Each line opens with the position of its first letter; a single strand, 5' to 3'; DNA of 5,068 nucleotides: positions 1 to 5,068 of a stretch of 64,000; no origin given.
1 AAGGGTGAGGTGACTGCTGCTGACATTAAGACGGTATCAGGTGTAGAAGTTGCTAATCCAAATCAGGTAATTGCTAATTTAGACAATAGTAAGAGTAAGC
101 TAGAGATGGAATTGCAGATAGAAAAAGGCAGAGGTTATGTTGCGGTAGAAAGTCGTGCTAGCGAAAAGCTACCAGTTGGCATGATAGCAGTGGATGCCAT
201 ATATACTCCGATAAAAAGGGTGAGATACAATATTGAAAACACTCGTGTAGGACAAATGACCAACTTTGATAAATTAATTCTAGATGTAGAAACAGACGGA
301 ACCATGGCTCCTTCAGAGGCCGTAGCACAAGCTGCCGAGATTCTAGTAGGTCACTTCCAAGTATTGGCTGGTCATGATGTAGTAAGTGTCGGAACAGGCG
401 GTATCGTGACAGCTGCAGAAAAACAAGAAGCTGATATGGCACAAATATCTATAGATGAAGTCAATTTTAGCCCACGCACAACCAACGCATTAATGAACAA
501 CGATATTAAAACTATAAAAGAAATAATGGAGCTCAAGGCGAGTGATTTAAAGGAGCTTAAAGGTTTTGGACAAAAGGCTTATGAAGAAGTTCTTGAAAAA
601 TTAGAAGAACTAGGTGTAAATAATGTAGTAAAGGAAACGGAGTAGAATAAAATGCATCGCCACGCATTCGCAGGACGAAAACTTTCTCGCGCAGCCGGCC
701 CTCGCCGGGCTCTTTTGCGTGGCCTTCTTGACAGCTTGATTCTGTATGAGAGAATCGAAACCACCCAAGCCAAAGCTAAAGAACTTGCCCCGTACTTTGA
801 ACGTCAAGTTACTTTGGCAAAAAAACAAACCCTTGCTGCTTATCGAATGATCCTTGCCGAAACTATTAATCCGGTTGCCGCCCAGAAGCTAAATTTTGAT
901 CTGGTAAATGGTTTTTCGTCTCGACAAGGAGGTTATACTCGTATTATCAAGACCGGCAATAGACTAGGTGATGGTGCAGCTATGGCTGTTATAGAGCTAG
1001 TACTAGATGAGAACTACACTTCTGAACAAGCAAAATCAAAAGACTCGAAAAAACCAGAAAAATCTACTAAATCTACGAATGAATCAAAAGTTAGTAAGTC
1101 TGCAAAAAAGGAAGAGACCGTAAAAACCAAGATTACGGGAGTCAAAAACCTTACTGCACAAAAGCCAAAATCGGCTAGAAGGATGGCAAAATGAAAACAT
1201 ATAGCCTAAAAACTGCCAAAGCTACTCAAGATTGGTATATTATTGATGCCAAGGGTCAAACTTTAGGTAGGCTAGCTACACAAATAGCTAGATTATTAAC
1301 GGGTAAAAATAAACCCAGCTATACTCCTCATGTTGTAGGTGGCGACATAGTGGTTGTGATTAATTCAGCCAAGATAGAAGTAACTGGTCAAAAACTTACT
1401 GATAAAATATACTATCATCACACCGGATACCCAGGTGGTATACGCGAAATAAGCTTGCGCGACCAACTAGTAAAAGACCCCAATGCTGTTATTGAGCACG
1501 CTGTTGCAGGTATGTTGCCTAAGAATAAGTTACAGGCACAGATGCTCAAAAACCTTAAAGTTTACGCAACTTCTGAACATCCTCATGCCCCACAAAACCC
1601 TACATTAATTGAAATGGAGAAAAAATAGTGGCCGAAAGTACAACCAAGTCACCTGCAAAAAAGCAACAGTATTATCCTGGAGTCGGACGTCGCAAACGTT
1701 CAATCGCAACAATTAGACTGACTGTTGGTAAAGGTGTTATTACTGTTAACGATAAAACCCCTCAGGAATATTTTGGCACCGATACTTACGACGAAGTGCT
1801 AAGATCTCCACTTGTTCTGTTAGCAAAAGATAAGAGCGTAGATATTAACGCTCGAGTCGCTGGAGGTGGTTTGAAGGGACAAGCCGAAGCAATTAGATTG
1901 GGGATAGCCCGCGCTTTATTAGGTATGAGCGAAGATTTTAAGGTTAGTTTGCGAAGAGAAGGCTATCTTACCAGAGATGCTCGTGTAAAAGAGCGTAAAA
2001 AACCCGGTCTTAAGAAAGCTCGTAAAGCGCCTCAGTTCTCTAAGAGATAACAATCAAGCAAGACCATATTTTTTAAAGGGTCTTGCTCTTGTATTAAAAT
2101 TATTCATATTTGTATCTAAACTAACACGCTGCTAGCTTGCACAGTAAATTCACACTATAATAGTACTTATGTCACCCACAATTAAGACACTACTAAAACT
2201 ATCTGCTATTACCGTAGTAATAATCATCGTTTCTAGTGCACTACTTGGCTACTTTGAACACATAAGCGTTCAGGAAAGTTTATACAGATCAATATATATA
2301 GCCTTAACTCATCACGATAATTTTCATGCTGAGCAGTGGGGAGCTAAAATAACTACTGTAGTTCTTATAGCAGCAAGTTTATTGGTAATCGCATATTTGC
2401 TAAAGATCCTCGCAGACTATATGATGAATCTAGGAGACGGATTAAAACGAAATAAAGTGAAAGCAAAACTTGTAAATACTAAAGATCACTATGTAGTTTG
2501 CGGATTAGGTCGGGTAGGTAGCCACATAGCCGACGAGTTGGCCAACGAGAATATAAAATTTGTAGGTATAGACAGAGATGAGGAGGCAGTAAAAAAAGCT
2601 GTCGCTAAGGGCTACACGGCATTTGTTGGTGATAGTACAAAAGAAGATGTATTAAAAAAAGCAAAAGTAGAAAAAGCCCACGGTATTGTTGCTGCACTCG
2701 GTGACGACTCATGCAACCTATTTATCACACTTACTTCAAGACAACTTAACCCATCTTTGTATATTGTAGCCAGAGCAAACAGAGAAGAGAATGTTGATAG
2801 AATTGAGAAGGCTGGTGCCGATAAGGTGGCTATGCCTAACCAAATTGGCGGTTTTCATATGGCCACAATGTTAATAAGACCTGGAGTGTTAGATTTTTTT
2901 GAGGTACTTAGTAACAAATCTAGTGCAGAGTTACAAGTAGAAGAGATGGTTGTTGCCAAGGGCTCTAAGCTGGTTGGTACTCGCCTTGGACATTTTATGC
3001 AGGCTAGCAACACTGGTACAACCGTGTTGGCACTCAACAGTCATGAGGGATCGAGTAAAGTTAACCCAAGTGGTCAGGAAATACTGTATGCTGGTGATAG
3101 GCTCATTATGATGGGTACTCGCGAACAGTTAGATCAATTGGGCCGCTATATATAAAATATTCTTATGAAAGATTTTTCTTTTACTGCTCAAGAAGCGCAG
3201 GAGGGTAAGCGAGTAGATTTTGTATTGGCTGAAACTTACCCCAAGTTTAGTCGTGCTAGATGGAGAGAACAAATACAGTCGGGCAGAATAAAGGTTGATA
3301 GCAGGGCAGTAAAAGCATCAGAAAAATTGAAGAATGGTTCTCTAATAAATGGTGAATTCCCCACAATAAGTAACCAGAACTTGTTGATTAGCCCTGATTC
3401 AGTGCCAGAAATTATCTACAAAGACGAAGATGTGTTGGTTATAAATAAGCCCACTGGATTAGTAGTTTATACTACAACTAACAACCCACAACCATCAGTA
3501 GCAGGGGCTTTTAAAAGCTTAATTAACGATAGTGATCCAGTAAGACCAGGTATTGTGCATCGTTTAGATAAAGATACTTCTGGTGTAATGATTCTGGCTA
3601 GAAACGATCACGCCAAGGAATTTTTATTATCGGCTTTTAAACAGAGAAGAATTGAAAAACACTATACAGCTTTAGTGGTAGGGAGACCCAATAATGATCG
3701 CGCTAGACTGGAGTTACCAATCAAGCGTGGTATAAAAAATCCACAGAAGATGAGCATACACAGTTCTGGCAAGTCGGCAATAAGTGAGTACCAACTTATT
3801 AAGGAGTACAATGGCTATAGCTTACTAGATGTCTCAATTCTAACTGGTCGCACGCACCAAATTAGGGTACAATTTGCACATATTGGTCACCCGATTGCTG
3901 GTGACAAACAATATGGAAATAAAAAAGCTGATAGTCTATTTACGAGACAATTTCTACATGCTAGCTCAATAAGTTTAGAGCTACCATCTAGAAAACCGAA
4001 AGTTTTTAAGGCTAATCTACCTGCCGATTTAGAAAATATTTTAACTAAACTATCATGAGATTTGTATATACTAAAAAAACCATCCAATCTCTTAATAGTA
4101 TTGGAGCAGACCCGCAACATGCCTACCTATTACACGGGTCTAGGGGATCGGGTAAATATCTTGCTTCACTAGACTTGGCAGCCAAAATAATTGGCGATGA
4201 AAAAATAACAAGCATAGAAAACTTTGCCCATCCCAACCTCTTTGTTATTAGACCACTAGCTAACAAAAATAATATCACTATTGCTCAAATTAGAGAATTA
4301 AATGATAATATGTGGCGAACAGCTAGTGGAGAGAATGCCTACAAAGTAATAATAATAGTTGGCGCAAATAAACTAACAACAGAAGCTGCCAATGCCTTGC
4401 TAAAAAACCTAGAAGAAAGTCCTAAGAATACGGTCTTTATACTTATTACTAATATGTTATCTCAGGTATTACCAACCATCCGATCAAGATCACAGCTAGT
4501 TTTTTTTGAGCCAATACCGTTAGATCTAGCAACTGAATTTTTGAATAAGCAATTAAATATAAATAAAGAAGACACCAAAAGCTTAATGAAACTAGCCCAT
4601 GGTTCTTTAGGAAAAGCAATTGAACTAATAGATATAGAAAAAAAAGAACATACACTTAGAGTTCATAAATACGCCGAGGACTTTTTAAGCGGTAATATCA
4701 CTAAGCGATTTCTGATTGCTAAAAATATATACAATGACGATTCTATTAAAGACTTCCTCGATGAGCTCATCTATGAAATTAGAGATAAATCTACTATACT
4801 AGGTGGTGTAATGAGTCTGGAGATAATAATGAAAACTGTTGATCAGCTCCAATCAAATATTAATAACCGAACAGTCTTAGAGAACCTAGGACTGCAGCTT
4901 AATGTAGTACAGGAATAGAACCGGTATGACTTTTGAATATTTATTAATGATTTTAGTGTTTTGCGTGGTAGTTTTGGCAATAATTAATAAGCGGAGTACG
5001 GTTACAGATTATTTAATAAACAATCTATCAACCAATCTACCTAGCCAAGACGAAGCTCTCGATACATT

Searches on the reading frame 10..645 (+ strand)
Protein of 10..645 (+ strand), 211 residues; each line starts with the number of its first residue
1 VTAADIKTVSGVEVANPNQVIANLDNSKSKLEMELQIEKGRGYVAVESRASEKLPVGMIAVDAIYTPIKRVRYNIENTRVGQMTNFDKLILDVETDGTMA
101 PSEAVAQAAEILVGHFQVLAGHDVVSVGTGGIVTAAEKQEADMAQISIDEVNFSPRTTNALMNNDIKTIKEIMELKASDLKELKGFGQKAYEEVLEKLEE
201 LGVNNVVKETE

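Call 56: search_protein_families(library=pfam, proteins=[window:10-645:+], max_evalue=0.001)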
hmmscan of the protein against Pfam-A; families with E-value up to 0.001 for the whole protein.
window:10-645:+ (211 aa): 4 families
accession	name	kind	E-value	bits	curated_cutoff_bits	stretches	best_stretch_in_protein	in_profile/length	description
PF03118.21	RNA_pol_A_CTD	-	9.7e-17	60.9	23.8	1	137-200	4-67/67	Bacterial RNA polymerase, alpha chain C terminal domain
PF01000.31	RNA_pol_A_bac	-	3.8e-15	56.6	33.9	1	2-66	57-119/119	RNA polymerase Rpb3/RpoA insert domain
PF01193.29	RNA_pol_L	-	7.1e-11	42.1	24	1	44-116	30-74/74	RNA polymerase Rpb3/Rpb11 dimerisation domain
PF14520.12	HHH_5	-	0.00021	22.1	27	1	155-199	12-56/57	Helix-hairpin-helix domain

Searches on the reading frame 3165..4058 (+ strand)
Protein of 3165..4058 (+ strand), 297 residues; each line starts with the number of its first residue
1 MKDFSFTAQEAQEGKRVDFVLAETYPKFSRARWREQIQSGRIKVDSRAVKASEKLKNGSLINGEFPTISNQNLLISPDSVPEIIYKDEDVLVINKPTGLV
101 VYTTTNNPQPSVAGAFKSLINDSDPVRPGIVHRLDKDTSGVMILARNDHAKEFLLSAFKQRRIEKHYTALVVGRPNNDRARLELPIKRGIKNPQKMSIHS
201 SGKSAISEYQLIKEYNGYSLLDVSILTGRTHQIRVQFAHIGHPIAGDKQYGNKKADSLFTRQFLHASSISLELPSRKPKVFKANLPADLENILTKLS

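Call 56: search_protein_families(library=pfam, proteins=[window:3165-4058:+], max_evalue=0.001)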
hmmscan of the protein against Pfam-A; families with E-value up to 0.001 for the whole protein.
window:3165-4058:+ (297 aa): 2 families
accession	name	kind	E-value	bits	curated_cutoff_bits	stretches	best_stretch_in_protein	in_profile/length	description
PF00849.27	PseudoU_synth_2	-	2.6e-31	109.4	26.8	1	89-239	1-152/152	RNA pseudouridylate synthase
PF01479.30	S4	-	0.00015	21.8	22.8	1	16-59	2-46/48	S4 domain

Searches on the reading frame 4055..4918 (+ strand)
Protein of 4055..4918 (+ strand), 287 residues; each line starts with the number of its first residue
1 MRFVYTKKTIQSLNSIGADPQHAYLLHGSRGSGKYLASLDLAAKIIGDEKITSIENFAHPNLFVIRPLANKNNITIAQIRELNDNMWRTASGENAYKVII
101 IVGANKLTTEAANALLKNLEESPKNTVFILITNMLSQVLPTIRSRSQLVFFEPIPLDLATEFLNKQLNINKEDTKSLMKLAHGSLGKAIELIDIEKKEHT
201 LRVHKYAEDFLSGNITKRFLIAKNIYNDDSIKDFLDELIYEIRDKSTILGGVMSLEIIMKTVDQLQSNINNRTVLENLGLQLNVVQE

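Call 56: search_protein_families(library=pfam, proteins=[window:4055-4918:+], max_evalue=0.001)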
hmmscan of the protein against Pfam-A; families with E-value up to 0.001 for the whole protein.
window:4055-4918:+ (287 aa): 1 family
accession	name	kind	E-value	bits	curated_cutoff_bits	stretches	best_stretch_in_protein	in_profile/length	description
PF13177.12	DNA_pol3_delta2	-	3.1e-32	112.2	27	1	20-154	18-160/161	DNA polymerase III, delta subunit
